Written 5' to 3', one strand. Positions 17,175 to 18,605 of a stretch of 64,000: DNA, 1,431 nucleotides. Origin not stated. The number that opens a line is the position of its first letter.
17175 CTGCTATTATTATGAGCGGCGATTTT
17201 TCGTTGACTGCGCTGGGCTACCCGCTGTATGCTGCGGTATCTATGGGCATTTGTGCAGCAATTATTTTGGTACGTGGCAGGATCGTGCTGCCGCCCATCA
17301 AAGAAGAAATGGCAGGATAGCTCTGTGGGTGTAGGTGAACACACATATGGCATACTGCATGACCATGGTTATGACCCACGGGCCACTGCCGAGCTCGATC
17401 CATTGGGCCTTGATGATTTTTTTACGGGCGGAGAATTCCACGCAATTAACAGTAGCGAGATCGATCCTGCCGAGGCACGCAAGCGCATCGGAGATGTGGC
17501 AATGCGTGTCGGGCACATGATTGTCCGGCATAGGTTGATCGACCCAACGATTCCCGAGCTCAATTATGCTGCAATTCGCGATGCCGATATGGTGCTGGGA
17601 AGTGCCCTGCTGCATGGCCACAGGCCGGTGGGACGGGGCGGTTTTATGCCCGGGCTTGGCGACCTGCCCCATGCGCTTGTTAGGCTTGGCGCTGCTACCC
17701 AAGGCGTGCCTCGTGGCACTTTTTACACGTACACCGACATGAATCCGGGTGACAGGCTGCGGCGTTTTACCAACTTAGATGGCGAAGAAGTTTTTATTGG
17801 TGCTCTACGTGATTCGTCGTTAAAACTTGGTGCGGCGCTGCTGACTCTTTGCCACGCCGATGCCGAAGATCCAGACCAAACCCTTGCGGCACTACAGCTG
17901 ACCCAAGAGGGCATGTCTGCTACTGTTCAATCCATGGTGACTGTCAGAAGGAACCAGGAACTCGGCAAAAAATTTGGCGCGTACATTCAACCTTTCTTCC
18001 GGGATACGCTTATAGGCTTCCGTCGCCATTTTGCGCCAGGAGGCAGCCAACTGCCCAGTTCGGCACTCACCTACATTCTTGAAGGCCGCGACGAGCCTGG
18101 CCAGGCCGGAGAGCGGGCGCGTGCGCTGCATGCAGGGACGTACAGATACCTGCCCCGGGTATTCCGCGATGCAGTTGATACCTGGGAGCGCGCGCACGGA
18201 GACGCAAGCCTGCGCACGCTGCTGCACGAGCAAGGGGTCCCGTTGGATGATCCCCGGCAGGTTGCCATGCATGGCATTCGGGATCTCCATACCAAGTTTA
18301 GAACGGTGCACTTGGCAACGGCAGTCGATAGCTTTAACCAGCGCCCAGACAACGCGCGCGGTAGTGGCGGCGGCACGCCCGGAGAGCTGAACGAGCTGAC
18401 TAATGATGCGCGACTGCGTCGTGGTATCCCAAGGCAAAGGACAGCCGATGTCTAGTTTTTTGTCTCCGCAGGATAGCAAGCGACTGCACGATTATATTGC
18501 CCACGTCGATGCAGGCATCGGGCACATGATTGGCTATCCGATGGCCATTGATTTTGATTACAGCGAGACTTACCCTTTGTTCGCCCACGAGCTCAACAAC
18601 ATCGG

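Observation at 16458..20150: Translationally coupled TDO/PrnB-like protein and histidine-decarboxylase-like PLP enzyme downstream of membrane proteins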

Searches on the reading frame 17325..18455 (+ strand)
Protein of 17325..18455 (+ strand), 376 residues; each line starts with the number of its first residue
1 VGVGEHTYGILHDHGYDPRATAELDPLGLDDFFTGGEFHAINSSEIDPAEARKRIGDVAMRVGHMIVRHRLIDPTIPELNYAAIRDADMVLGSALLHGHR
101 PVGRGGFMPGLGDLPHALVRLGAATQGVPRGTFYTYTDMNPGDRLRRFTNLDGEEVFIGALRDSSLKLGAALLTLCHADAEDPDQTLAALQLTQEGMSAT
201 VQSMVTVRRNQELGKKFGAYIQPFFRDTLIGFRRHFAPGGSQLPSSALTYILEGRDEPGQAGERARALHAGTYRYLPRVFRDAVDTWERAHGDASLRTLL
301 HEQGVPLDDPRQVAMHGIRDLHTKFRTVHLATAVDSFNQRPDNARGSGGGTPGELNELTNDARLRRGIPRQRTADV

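Call 3: search_protein_families(library=pfam, proteins=[window:17325-18455:+], max_evalue=0.1)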
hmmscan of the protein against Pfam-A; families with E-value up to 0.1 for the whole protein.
window:17325-18455:+ (376 aa): 1 family
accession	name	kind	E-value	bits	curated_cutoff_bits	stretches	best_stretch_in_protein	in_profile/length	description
PF08933.16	PrnB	-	0.0038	16.5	27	1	81-231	71-223/387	Monodechloroaminopyrrolnitrin synthase PrnB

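Call 4: search_protein_families(library=ncbifam, proteins=[window:17325-18455:+], max_evalue=0.1)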
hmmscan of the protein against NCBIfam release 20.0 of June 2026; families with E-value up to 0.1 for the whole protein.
window:17325-18455:+ (376 aa): 0 families

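Call 6: find_homologous_proteins(query=window:17325-18455:+, max_evalue=0.001)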
Query window:17325-18455:+ (376 aa): 1 proteins with E <= 0.001 among 8000 candidates.
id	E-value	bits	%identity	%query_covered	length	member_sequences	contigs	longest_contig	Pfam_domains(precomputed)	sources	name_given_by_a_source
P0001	1.6e-236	803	94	100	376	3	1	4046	-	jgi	jgi:hypothetical protein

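Call 7: search_solved_structures(query=window:17325-18455:+, max_evalue=10, show_alignments=2)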
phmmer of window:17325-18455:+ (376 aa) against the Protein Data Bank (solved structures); distinct sequences matched with E-value up to 10: 4.
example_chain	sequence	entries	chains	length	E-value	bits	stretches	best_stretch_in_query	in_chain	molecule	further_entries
2v7i_A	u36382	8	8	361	2.9e-10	43.2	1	82-360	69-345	PRNB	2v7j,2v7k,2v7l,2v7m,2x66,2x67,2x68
9dfg_A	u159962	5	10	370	1.4e-06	31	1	74-248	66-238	PrnB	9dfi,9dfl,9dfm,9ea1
4piq_A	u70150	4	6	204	1.7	11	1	182-228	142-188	Protease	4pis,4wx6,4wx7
4wx4_A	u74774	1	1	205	1.7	11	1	182-228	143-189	Protease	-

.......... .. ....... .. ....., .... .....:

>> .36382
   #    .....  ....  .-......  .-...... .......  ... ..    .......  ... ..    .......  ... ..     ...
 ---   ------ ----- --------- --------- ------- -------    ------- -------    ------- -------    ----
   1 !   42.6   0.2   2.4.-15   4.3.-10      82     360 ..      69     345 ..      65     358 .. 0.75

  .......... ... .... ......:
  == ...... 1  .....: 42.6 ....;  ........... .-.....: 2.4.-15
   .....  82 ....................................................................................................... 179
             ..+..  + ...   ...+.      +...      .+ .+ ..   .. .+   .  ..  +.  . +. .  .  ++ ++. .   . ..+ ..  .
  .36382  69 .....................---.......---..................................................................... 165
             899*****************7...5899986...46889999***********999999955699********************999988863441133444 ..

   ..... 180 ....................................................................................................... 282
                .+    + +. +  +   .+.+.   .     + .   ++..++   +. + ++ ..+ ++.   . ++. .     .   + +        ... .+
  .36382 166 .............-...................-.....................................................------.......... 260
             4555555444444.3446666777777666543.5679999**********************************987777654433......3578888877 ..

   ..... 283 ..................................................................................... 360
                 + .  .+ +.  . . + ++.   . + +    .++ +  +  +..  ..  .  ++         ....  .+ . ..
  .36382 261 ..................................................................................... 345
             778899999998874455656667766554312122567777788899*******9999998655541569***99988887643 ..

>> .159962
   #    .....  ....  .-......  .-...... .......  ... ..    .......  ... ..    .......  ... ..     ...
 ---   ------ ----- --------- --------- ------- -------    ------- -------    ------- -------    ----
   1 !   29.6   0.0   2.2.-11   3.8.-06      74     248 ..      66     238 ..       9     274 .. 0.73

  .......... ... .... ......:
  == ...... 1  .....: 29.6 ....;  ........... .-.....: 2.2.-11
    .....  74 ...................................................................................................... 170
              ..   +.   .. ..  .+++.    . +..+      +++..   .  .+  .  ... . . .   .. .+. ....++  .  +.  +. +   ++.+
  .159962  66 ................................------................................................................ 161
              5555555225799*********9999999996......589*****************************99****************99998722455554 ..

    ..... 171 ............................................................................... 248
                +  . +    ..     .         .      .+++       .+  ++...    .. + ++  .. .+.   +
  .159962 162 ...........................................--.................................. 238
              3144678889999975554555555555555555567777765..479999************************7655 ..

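Call 9: find_encoding_contigs(protein=P0001, flank=10000)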
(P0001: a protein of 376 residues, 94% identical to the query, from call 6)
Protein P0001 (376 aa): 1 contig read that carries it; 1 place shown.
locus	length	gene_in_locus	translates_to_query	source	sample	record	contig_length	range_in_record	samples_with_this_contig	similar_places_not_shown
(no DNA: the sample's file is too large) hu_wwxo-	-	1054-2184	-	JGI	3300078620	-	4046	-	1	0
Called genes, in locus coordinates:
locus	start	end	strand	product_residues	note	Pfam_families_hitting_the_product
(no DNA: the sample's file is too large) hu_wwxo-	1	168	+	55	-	?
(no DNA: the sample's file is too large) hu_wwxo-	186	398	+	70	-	-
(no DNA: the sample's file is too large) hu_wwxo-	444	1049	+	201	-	-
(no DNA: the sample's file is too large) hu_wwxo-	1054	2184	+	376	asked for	-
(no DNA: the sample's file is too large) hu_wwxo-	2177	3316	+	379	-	PF00282:Pyridoxal_deC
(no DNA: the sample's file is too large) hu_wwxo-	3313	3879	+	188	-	PF28474:DUF8412, PF13376:OmdA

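Call 20: search_protein_representatives(protein=window:17325-18455:+)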
Query: 376 residues. Proteins with E-value up to 0.001 (for the whole library): 194; up to 1e-10: 90; up to 1e-30: 1. The best 150 are listed.
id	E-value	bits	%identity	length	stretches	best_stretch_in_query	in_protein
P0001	5.2e-237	802.6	94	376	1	1-376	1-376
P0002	1.1e-23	100.6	31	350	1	60-365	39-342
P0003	3.2e-22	95.7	32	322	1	74-359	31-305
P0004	4.5e-21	91.9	31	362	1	81-360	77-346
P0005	1.1e-20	90.7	33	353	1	74-352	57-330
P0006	1.3e-20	90.5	30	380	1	22-364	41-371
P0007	1.9e-19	86.6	34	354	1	71-362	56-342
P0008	2.1e-19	86.4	31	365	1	21-360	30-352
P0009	2.2e-19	86.4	30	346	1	19-367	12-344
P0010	2.5e-19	86.2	31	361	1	22-350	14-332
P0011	7.6e-19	84.6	29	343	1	79-359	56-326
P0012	8.3e-19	84.5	31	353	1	81-360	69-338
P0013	1.2e-18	84.0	36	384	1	82-364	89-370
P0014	1.4e-18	83.8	33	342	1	81-359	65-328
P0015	1.8e-18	83.4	33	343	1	22-359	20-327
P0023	2.6e-17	79.6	31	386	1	16-360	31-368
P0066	6.0e-13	65.2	31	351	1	70-363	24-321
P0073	2.2e-12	63.4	31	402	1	50-364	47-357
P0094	2.8e-10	56.4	31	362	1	115-336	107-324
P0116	3.9e-08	49.4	30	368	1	80-354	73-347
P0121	7.3e-08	48.5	32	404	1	81-348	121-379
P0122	1.4e-07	47.6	31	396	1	66-374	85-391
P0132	1.4e-06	44.2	29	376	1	80-353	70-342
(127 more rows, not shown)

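Call 24: search_protein_families(library=pfam, alignment_id=A1, max_evalue=0.01)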
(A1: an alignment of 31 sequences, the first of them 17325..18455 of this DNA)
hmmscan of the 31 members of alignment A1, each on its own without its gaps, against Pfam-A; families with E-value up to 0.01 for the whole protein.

A. member 1, window:17325-18455:+ (376 aa): 1 family
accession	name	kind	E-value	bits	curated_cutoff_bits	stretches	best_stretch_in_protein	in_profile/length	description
PF08933.16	PrnB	-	0.0038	16.5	27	0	81-231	71-223/387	Monodechloroaminopyrrolnitrin synthase PrnB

B. families by the number of members that match (of 31 scanned): 2 families
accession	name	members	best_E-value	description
PF08933.16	PrnB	31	6.7e-37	Monodechloroaminopyrrolnitrin synthase PrnB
PF01231.23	IDO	17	2.4e-08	Indoleamine 2,3-dioxygenase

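Call 25: find_homologous_proteins(query=A1, max_evalue=1e-10)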
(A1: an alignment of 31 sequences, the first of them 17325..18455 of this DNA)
Query A1 (31 sequences) (376 aa, profile of the alignment): 3 proteins with E <= 1e-10 among 8000 candidates.
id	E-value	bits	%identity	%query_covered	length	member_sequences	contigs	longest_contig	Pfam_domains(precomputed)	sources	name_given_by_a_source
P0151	1.9e-114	400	27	89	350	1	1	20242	PF08933.17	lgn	-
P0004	1.3e-111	391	30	74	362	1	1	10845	PF08933.17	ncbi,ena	-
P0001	7.8e-87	310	94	100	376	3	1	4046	-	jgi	jgi:hypothetical protein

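Call 26: find_encoding_contigs(protein=P0151, flank=10000)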
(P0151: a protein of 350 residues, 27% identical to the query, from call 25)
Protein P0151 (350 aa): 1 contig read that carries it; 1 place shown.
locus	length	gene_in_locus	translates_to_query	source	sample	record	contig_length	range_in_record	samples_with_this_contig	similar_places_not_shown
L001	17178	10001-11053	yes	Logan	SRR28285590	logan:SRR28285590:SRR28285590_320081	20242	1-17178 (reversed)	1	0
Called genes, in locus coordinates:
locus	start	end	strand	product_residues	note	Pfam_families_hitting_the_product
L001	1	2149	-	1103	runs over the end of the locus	PF00580:UvrD-helicase, PF13245:AAA_19, PF13087:AAA_12 (faint), PF13361:UvrD_C, PF13538:UvrD_C_2 (faint), PF12705:PDDEXK_1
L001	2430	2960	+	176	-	-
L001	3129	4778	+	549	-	PF01565:FAD_binding_4, PF02913:FAD-oxidase_C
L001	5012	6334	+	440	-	PF01654:Cyt_bd_oxida_I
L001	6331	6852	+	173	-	PF02322:Cyt_bd_oxida_II (weak)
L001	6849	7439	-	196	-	PF06055:ExoD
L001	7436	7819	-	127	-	PF06262:Zincin_1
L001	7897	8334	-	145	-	-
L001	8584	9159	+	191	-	PF01725:Ham1p_like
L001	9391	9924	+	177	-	-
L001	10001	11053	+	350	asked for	PF08933:PrnB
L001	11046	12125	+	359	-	PF00288:GHMP_kinases_N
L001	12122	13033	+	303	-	PF13489:Methyltransf_23, PF13847:Methyltransf_31 (weak), PF08241:Methyltransf_11, PF08242:Methyltransf_12, PF13649:Methyltransf_25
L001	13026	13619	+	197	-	-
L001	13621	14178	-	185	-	PF01725:Ham1p_like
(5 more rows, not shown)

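Call 27: find_encoding_contigs(protein=P0004, flank=10000)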
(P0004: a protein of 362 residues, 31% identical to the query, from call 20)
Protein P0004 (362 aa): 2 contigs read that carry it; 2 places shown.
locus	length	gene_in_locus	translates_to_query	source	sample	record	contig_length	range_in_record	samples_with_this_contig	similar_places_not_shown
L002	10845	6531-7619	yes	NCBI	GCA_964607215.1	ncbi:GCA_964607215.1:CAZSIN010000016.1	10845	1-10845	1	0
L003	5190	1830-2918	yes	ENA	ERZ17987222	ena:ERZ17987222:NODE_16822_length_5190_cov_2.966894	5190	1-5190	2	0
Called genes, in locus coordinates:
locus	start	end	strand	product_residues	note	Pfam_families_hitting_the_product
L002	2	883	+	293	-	?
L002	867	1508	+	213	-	PF18306:LDcluster4, PF03641:Lysine_decarbox (faint)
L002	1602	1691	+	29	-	-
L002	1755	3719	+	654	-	PF00270:DEAD (faint), PF04851:ResIII, PF17757:UvrB_inter, PF27431:UvrB_3rd, PF00271:Helicase_C, PF12344:UvrB, PF02151:UVR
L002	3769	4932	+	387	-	PF00293:NUDIX, PF03848:TehB, PF13489:Methyltransf_23, PF13847:Methyltransf_31, PF08241:Methyltransf_11, PF08242:Methyltransf_12, PF13649:Methyltransf_25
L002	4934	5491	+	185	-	-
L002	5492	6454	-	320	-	-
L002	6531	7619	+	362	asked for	PF08933:PrnB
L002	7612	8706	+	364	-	PF00288:GHMP_kinases_N (faint)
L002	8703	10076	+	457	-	PF00535:Glycos_transf_2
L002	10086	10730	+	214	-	-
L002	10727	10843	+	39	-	?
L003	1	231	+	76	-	?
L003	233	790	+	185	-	-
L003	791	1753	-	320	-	-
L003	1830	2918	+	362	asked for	PF08933:PrnB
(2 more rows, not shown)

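Call 28: find_related_loci(query=window:17325-18455:+, collection=genome_contigs, flank=10000)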
Query window:17325-18455:+ (376 aa) in genome_contigs; peptide patterns used: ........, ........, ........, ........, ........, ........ (x = any residue, [..] = any of these).
220 stretches matched a pattern, but none encodes a relative of the query by tblastn (E <= 1e-3).

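Call 29: list_cluster_members(proteins=[window:17325-18455:+, window:18448-19566:+, window:16715-17320:+, window:16458-16670:+, window:19584-20150:+, window:23377-25743:+, window:12218-13303:-, window:20564-21766:-])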
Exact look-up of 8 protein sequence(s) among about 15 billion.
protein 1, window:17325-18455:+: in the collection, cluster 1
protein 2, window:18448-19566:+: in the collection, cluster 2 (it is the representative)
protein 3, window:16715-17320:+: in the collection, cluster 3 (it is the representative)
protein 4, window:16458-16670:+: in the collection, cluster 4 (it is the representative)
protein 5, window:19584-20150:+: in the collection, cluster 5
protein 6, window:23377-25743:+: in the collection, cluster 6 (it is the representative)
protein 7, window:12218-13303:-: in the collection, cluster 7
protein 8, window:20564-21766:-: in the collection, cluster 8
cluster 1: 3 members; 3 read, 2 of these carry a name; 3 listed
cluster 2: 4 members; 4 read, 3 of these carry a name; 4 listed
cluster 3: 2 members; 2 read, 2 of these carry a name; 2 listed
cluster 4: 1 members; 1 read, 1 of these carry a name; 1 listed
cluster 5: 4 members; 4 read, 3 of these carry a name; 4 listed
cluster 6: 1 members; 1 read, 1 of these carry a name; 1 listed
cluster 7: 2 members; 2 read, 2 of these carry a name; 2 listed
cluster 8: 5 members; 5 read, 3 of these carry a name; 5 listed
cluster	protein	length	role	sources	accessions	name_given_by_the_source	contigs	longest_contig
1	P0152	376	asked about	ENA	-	-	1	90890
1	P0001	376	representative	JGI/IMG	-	hypothetical protein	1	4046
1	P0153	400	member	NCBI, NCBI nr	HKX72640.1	MAG TPA: hypothetical protein VJM32_01360 [Candidatus Saccharimonadales bacterium] | hypothetical protein [Candidatus Saccharimonadales bacterium]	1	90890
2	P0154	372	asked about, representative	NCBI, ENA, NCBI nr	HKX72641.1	MAG TPA: histidine decarboxylase [Candidatus Saccharimonadales bacterium] | histidine decarboxylase [Candidatus Saccharimonadales bacterium]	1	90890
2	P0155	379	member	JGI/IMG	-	histidine decarboxylase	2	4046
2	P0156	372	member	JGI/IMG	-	histidine decarboxylase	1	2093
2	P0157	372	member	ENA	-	-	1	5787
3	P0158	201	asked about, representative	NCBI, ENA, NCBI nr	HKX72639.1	MAG TPA: hypothetical protein VJM32_01355 [Candidatus Saccharimonadales bacterium] | hypothetical protein [Candidatus Saccharimonadales bacterium]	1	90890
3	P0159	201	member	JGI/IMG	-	hypothetical protein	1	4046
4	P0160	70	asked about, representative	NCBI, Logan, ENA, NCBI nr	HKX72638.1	MAG TPA: hypothetical protein VJM32_01350 [Candidatus Saccharimonadales bacterium] | hypothetical protein [Candidatus Saccharimonadales bacterium]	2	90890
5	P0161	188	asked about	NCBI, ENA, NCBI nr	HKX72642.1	MAG TPA: YdeI/OmpD-associated family protein [Candidatus Saccharimonadales bacterium] | YdeI/OmpD-associated family protein [Candidatus Saccharimonadales bacterium]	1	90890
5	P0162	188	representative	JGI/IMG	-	uncharacterized protein YdeI (YjbR/CyaY-like superfamily)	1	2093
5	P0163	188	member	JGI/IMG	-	uncharacterized protein YdeI (YjbR/CyaY-like superfamily)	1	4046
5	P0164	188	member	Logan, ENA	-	-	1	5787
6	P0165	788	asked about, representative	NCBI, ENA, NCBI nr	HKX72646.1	MAG TPA: ribonucleoside-diphosphate reductase subunit alpha [Candidatus Saccharimonadales ... | ribonucleoside-diphosphate reductase subunit alpha [Candidatus Saccharimonadales ...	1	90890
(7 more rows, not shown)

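Call 35: predict_structure(alignment_id=A1)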
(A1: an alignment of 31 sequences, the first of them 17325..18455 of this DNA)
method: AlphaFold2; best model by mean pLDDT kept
length: 376 residues; sequences in the alignment: 31
mean_pLDDT: 88.8   pTM: 0.88
mean pLDDT of the five models: 88.8, 87.5, 87.1, 87.1, 85.3
residues with pLDDT >= 90: 242; 70-90: 113; 50-70: 13; < 50: 8
segments of 3 or more residues with pLDDT < 50: 370-376
pLDDT, mean of each block of 10 residues (from residue 1): 82 94 95 94 90 96 91 93 96 93 79 93 93 90 91 91 94 97 98 96 91 74 89 84 91 91 89 93 97 96 96 95 90 83 70 77 64 38
secondary structure, 60 per line:
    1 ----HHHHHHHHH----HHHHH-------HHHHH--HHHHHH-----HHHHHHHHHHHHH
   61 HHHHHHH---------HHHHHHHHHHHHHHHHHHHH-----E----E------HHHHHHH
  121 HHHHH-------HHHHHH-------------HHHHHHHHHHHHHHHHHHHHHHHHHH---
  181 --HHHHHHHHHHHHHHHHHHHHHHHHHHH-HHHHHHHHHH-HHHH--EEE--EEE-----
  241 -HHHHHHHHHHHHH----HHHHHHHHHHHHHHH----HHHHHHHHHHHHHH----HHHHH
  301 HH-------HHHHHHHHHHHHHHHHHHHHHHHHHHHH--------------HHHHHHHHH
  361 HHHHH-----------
elements in order: H5-13 H18-22 H30-34 H37-42 H48-67 H77-96 H114-125 H133-138 H152-177 H183-209 H211-220 H222-225 E228-230 E233-235 H242-254 H259-273 H278-291 H296-302 H310-337 H352-365

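Call 38: fold_search(model_id=the predicted structure, library=pdb)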
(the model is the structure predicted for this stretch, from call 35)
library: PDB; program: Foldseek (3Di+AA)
matches with E <= 10: 620; with E <= 0.001: 71
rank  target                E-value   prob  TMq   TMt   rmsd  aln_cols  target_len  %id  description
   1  2x67                  1.1e-12  1.00  0.73  0.78   4.1       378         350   22  The ternary complex of PrnB (the second enzyme in pyrrolnitrin biosynthesis pathway), tryptophan and cyanide (released 2010-03-02)
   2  2v7i                  4.2e-12  1.00  0.70  0.75   4.6       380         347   23  PrnB native (released 2007-08-07)
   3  2v7j                  1.1e-11  1.00  0.69  0.75   4.7       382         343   23  PrnB L-tryptophan complex (released 2007-08-07)
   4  2v7k                  1.4e-11  1.00  0.70  0.75   4.7       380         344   23  PrnB D-tryptophan complex (released 2007-08-07)
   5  2v7m                  1.5e-11  1.00  0.68  0.74   4.9       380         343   23  PrnB 7-Cl-D-tryptophan complex (released 2007-08-07)
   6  9dfl_A                1.6e-11  1.00  0.74  0.80   3.6       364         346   21  Crystal structure of PrnB in complex with 3-indolepropionic acid (released 2025-04-16)
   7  9dfg_A                1.9e-11  1.00  0.73  0.79   3.8       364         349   22  Crystal structure of PrnB in complex with 7-Cl-Trp (released 2025-04-16)
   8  9dfg_B                2.1e-11  1.00  0.73  0.78   3.7       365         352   22  Crystal structure of PrnB in complex with 7-Cl-Trp (released 2025-04-16)
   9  9dfm_A                3.7e-11  1.00  0.74  0.79   3.7       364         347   22  Crystal structure of PrnB in complex with tryptamine (released 2025-04-16)
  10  9dfl_B                4.4e-11  1.00  0.74  0.79   3.7       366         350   21  Crystal structure of PrnB in complex with 3-indolepropionic acid (released 2025-04-16)
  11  9dfi_B                4.4e-11  1.00  0.73  0.78   3.8       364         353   21  Crystal structure of PrnB in complex with Tryptophan (released 2025-04-16)
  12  9dfi_A                4.8e-11  1.00  0.74  0.79   3.7       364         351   22  Crystal structure of PrnB in complex with Tryptophan (released 2025-04-16)
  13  2nwb_A                1.5e-07  1.00  0.68  0.67   5.0       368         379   13  Crystal Structure of a Putative 2,3-dioxygenase (SO4414) from Shewanella oneidensis in complex with ferric heme. North (released 2006-12-19)
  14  2nwb_B                2.4e-07  1.00  0.61  0.62   7.5       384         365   14  Crystal Structure of a Putative 2,3-dioxygenase (SO4414) from Shewanella oneidensis in complex with ferric heme. North (released 2006-12-19)
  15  1zee_A                7.6e-07  1.00  0.59  0.61   7.6       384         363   13  X-Ray Crystal Structure of Protein SO4414 from Shewanella oneidensis. Northeast Structural Genomics Consortium Target  (released 2005-05-03)
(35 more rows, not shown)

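Call 44: find_related_loci(query=window:17325-18455:+, collection=metagenome_contigs, flank=10000)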
Query window:17325-18455:+ (376 aa) in metagenome_contigs; peptide patterns used: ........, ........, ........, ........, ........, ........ (x = any residue, [..] = any of these).
178 stretches matched a pattern, but none encodes a relative of the query by tblastn (E <= 1e-3).
